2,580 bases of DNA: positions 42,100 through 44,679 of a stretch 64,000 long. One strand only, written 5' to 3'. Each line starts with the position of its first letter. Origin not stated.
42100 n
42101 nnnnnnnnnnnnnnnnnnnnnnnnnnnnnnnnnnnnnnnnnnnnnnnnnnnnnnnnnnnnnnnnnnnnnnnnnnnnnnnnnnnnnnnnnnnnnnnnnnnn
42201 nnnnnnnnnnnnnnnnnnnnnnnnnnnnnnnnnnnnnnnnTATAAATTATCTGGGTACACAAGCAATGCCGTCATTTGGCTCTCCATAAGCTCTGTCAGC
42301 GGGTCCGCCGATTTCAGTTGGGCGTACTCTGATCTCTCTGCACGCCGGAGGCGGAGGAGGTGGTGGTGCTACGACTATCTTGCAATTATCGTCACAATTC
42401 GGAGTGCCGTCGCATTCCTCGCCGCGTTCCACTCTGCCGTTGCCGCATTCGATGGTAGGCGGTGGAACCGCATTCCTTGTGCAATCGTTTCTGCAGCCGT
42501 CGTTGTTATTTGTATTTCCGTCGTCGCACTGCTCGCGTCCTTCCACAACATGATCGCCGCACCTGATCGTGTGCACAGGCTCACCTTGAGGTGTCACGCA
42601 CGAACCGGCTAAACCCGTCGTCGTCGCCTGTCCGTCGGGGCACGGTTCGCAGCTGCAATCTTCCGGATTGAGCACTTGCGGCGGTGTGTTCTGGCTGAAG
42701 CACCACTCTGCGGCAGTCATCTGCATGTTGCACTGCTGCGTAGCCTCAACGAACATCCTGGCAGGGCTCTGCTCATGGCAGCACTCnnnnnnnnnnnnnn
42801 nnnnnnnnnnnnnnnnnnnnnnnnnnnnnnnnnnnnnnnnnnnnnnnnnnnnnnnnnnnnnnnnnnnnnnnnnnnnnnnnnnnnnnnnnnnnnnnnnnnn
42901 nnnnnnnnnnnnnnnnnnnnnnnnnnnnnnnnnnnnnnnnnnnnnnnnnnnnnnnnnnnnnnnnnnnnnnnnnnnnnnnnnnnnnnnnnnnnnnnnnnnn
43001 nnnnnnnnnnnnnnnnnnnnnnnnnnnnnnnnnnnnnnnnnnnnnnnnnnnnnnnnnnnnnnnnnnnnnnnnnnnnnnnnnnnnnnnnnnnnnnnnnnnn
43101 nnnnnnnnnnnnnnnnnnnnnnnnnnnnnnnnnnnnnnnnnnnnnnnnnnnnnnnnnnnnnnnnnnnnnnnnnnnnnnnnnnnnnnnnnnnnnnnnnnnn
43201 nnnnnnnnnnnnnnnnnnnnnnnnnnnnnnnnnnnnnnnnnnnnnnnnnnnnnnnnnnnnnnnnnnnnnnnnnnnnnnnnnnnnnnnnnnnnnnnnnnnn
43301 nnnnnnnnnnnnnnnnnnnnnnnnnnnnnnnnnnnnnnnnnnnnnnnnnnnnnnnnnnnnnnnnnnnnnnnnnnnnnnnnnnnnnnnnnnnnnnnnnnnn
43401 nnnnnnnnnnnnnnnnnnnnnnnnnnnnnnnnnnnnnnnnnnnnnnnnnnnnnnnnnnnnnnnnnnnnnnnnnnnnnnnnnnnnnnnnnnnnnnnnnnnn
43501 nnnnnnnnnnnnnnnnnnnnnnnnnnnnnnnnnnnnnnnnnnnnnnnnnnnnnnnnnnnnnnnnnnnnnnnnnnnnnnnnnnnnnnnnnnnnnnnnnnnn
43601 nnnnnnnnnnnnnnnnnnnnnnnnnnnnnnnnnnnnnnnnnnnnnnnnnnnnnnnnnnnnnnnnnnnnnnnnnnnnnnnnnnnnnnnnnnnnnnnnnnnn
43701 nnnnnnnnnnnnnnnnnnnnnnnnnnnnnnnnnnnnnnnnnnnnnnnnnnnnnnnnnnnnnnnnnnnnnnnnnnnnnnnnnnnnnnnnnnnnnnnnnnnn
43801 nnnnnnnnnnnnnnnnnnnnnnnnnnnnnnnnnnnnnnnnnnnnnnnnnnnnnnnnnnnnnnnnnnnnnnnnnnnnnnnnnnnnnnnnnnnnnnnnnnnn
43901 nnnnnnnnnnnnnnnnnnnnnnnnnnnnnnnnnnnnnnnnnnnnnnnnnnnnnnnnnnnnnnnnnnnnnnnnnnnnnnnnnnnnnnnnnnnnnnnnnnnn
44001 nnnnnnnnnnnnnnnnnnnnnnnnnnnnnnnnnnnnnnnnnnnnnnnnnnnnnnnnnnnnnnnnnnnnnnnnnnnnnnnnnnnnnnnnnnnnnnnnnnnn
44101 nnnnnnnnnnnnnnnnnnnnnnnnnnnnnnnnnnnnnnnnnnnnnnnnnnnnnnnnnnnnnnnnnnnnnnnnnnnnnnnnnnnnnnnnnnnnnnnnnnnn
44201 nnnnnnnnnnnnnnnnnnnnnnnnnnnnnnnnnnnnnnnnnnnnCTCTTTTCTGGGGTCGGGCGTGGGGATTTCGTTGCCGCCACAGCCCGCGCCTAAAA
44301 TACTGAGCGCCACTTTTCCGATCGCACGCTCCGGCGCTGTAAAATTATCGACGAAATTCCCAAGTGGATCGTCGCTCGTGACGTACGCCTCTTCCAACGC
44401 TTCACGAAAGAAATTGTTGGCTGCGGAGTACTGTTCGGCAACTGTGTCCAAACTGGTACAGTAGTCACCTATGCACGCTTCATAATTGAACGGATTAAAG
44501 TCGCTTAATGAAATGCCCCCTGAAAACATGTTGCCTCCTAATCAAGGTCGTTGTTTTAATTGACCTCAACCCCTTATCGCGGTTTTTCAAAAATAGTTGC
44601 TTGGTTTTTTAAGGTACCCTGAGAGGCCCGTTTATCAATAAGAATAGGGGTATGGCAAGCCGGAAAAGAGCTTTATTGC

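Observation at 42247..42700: Myxococcus-type cysteine-rich repeats in protein B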

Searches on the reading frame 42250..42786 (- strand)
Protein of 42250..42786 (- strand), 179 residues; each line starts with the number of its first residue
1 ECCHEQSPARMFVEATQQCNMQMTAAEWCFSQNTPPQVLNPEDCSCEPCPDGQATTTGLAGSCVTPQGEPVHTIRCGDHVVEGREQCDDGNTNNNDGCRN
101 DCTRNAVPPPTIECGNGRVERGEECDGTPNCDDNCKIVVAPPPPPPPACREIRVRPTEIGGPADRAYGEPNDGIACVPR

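Call 11: search_protein_families(library=ncbifam, proteins=[window:42250-42786:-], max_evalue=10)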
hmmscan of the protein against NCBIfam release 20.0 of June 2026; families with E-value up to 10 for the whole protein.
seq(179 aa): 1 family
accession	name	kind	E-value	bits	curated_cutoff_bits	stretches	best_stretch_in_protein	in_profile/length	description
TIGR02232.1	myxo_disulf_rpt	repeat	3.1e-09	36.5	20.8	2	75-103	3-31/38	cysteine-rich acidic repeat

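Call 12: search_protein_families(library=pfam, proteins=[window:42250-42786:-], max_evalue=10)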
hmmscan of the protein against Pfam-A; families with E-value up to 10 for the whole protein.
seq(179 aa): 1 family
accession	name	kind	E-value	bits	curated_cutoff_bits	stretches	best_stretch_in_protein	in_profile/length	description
PF13948.11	DUF4215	-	1.3e-06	29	27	1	76-102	21-46/47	Domain of unknown function (DUF4215)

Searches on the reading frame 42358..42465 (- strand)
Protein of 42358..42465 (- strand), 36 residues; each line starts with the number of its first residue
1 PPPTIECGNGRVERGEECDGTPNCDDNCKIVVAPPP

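Call 11: search_protein_families(library=ncbifam, proteins=[window:42358-42465:-], max_evalue=10)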
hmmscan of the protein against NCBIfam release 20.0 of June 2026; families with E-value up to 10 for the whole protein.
seq(36 aa): 1 family
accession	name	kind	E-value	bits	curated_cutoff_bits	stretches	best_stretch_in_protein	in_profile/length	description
TIGR02232.1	myxo_disulf_rpt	repeat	0.18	11.6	20.8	1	6-19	3-16/38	cysteine-rich acidic repeat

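Call 12: search_protein_families(library=pfam, proteins=[window:42358-42465:-], max_evalue=10)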
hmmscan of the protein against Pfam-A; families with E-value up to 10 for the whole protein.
seq(36 aa): 1 family
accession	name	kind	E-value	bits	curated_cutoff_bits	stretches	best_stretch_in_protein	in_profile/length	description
PF14951.11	DUF4503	-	0.22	10.4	27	1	6-34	285-313/392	Domain of unknown function (DUF4503)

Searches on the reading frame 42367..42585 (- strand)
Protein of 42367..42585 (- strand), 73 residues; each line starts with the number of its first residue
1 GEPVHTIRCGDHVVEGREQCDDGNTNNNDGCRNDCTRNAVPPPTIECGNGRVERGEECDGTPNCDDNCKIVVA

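Call 49: search_solved_structures(query=window:42370-42576:-, max_evalue=10, show_alignments=3)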
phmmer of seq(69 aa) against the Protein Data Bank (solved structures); distinct sequences matched with E-value up to 10: 3.
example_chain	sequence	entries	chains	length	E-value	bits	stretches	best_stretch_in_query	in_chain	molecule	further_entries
7fff_H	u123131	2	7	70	0.31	14.9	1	30-64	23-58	Low-density lipoprotein receptor class A domain-containing protein 3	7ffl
7ffn_M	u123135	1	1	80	0.39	14.7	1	30-64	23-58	Low-density lipoprotein receptor class A domain-containing protein 3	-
7n1h_O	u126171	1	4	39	0.42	14.5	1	39-64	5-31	Low-density lipoprotein receptor class A domain-containing protein 3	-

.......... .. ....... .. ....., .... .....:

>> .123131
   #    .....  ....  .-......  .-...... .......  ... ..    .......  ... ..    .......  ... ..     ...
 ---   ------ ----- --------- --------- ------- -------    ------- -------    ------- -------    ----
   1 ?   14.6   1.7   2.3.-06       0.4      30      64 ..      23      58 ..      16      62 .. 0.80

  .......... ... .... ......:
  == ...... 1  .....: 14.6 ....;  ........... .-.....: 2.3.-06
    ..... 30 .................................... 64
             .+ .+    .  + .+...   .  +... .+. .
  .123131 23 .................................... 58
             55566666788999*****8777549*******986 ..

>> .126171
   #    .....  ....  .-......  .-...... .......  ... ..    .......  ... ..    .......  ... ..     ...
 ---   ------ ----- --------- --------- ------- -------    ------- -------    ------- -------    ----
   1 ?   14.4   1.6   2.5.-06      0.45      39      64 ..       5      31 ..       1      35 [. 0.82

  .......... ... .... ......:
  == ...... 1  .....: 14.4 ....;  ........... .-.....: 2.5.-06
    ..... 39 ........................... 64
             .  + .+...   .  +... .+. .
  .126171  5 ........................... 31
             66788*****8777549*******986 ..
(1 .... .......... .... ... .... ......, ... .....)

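Call 56: find_homologous_proteins(query=window:42367-42585:-, max_evalue=0.001)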
Query seq(73 aa) (73 aa): 1 proteins with E <= 0.001 among 2 candidates.
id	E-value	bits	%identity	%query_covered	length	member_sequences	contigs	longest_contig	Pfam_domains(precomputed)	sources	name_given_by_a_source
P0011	2.0e-4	40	50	79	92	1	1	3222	PF13948.12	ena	-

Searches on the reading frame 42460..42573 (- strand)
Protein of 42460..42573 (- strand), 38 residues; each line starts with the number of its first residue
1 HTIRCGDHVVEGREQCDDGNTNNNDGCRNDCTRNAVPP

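Call 11: search_protein_families(library=ncbifam, proteins=[window:42460-42573:-], max_evalue=10)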
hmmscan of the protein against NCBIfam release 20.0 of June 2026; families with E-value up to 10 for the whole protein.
seq(38 aa): 1 family
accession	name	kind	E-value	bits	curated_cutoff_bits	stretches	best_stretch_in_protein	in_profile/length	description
TIGR02232.1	myxo_disulf_rpt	repeat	8.5e-11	41.5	20.8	1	4-32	3-31/38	cysteine-rich acidic repeat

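Call 12: search_protein_families(library=pfam, proteins=[window:42460-42573:-], max_evalue=10)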
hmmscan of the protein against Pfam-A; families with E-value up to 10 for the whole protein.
seq(38 aa): 1 family
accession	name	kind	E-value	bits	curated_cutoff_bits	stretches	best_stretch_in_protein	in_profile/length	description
PF13948.11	DUF4215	-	4e-08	33.9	27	1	5-31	21-46/47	Domain of unknown function (DUF4215)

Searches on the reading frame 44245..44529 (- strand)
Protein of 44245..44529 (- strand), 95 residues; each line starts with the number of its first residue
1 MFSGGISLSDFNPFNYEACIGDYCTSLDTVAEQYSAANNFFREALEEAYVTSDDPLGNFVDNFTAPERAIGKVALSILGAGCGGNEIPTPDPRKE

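Call 25: find_related_loci(query=A3, collection=genome_contigs, flank=8000)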
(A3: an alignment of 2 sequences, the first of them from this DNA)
Query A3 (95 aa) in genome_contigs; peptide patterns used: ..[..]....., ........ (x = any residue, [..] = any of these).
25 stretches matched a pattern, but none encodes a relative of the query by tblastn (E <= 1e-3).
